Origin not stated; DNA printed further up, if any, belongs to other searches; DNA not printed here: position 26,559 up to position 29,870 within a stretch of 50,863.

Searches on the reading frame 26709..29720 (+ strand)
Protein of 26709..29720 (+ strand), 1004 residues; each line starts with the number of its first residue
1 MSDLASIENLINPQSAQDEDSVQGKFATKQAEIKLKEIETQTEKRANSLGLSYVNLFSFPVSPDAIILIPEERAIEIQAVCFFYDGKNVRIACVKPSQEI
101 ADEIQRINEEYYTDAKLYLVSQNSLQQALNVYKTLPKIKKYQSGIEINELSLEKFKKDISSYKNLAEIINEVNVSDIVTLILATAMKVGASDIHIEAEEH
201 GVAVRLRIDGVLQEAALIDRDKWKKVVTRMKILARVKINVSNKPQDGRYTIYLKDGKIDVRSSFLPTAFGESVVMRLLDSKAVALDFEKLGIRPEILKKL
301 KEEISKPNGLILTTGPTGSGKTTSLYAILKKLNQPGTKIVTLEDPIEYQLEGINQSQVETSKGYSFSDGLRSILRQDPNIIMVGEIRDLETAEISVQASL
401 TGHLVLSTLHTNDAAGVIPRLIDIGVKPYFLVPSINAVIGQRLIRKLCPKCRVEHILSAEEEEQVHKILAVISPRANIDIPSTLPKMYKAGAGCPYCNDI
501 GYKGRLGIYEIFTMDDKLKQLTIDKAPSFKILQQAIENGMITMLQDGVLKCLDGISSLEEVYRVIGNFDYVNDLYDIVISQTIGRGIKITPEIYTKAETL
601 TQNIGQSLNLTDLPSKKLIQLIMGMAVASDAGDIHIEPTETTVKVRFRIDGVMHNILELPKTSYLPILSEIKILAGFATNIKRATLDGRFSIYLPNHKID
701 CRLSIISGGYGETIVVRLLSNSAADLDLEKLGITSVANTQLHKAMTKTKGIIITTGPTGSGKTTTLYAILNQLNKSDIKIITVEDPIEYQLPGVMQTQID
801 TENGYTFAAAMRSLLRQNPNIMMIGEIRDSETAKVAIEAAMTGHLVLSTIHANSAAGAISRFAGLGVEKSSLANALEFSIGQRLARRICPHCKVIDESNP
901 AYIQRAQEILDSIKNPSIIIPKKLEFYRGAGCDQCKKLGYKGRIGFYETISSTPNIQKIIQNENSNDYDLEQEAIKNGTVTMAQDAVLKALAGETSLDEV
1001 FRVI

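Call 3: search_protein_families(library=pfam, proteins=[window:26709-29720:+], max_evalue=1)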
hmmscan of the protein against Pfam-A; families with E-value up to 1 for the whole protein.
window:26709-29720:+ (1004 aa): 65 families (the best 25 are shown)
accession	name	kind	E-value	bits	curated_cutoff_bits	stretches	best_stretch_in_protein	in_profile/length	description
PF00437.27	T2SSE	-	3.1e-231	766.9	24.9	2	174-563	8-370/370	Type II/IV secretion system protein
PF25199.1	nSTAND_NTPase5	-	3.1e-11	43.7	34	2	292-352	24-86/145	Novel STAND NTPase 5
PF13401.12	AAA_22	-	2.2e-10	41.4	27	2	747-784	3-40/130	AAA domain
PF20720.3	nSTAND3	-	5.7e-09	36.3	27.2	2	743-786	11-54/155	Novel STAND NTPase 3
PF13173.12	AAA_14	-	1.1e-08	35.6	27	2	750-854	3-98/129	AAA domain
PF13604.12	AAA_30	-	3.3e-08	33.9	27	2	742-781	11-50/191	AAA domain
PF13191.12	AAA_16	-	5.5e-07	30.7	32.6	2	741-780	16-55/167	AAA ATPase domain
PF04851.21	ResIII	-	1.5e-06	28.7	22.5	2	741-783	15-59/164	Type III restriction enzyme, res subunit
PF02492.25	cobW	-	1.6e-06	28.2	20.7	2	752-782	3-34/180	CobW/HypB/UreG, nucleotide-binding domain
PF00004.35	AAA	-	1.7e-06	28.9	21.2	2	753-827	2-66/131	ATPase family associated with various cellular activities (AAA)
PF00005.33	ABC_tran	-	2e-06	28.9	25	2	751-883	13-114/137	ABC transporter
PF12775.13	AAA_7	-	2.3e-06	27.7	25.8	2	735-783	19-67/181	P-loop containing dynein motor region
PF05157.20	MshEN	-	2.7e-06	27.7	23.1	1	49-130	1-81/90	MshEN domain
PF13555.12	AAA_29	-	3.7e-06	27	27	2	742-771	15-44/61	P-loop containing region of AAA domain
PF01637.24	ATPase_2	-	4.1e-06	27.2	33.2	2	743-790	14-61/225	ATPase domain predominantly from Archaea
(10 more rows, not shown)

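Call 4: search_protein_families(library=ncbifam, proteins=[window:26709-29720:+], max_evalue=1)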
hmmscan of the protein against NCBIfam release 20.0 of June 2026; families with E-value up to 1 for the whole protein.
window:26709-29720:+ (1004 aa): 102 families (the best 25 are shown)
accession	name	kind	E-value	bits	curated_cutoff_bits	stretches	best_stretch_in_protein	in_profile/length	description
TIGR02533.1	type_II_gspE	equivalog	1.7e-271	900.9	630.25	2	85-564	20-485/486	type II secretion system ATPase GspE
TIGR02538.1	type_IV_pilB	equivalog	7.6e-262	869.9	675.65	2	32-564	40-561/564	type IV-A pilus assembly ATPase PilB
NF007755.0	PRK10436.1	equivalog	1.7e-227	755.6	617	2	140-567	67-461/465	type II secretion system protein GspE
NF053534.1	T4PilAsmATPsTfpB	equivalog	8.2e-221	734.4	850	2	88-565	116-582/584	type IV pilus assembly ATPase TfpB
NF041000.1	ATPase_ComGA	equivalog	3.6e-143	475.4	300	2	181-445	3-266/267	competence type IV pilus ATPase ComGA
TIGR01420.1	pilT_fam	subfamily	5.1e-100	335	319.1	2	181-446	5-270/343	PilT/PilU family type 4a pilus ATPase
TIGR02525.1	plasmid_TraJ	equivalog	4.3e-57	193.8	368.3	2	272-423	119-271/372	plasmid transfer ATPase TraJ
TIGR02524.1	dot_icm_DotB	equivalog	8.4e-45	153.5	463.3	2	301-423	127-258/358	Dot/Icm type IV secretion system ATPase DotB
NF058587.1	archaellum_moto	equivalog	9.4e-39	133.5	550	2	752-865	278-396/527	archaellum flagellar ATPase motor FlaI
TIGR02782.1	TrbB_P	equivalog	1.6e-35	122.8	304.55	2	733-871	121-261/303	P-type conjugative transfer ATPase TrbB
TIGR02788.1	VirB11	equivalog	6.1e-30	104.3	249.95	2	721-878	117-277/308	P-type DNA transfer ATPase VirB11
TIGR03819.1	heli_sec_ATPase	hypoth_equivalog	2.9e-28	99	373.15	2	710-868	138-303/340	TadA family conjugal transfer-associated ATPase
NF010469.0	PRK13894.1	subfamily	9.6e-28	97.4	508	2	734-882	135-284/320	conjugal transfer ATPase TrbB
NF010407.0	PRK13833.1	subfamily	1.4e-27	97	499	2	733-871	129-268/323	conjugal transfer protein TrbB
NF053672.1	bindosome_BasE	exception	4.6e-26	91.6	1000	2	312-422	274-389/512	bindosome assembly system ATPase subunit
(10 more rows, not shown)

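Call 75: search_protein_families(library=padloc, proteins=[window:26709-29720:+], max_evalue=0.01)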
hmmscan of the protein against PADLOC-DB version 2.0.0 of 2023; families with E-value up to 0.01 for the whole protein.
window:26709-29720:+ (1004 aa): 22 families
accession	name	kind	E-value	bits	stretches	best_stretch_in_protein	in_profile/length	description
PDLC04140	mad8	-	5.6e-08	30.7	2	740-782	15-62/314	mads_8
PDLC04135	mad3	-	1.8e-06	25.8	0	298-332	14-46/374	mads_3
PDLC01148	RecD_like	-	3.6e-05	20.3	1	736-782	316-361/719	RecD/Tra ATPase fused to N-terminal HHH domain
PDLC01761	Cas3b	-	8.1e-05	19.5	0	736-765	218-247/705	-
PDLC02496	BrxF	-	9.1e-05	20.5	0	295-329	8-42/158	BrxF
PDLC02373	dCTPase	-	0.00014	18.9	0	739-916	145-250/630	-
PDLC04787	PDC-S01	-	0.00016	18.7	0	289-338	9-57/412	-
PDLC01762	Cas3b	-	0.00017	18.3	0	740-781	231-270/692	-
PDLC01323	Cas3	-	0.0002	19.2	0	742-819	6-78/294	CAS-I-D; effector_G3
PDLC02980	AriA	-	0.00028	19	0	314-400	5-76/304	-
PDLC00111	GajB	-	0.00039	17.2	0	305-334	23-51/625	UrvD helicase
PDLC00279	PtuA1|PtuA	-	0.00042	17.6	0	749-791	26-67/416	AAA ATPase domain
PDLC03865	LmuB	-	0.00093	15.5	0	115-171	255-311/1007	-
PDLC00268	PtuA1|PtuA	-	0.0012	16.3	0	746-777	23-54/411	AAA ATPase domain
PDLC01765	Cas3c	-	0.0012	15.8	0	292-325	167-200/612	-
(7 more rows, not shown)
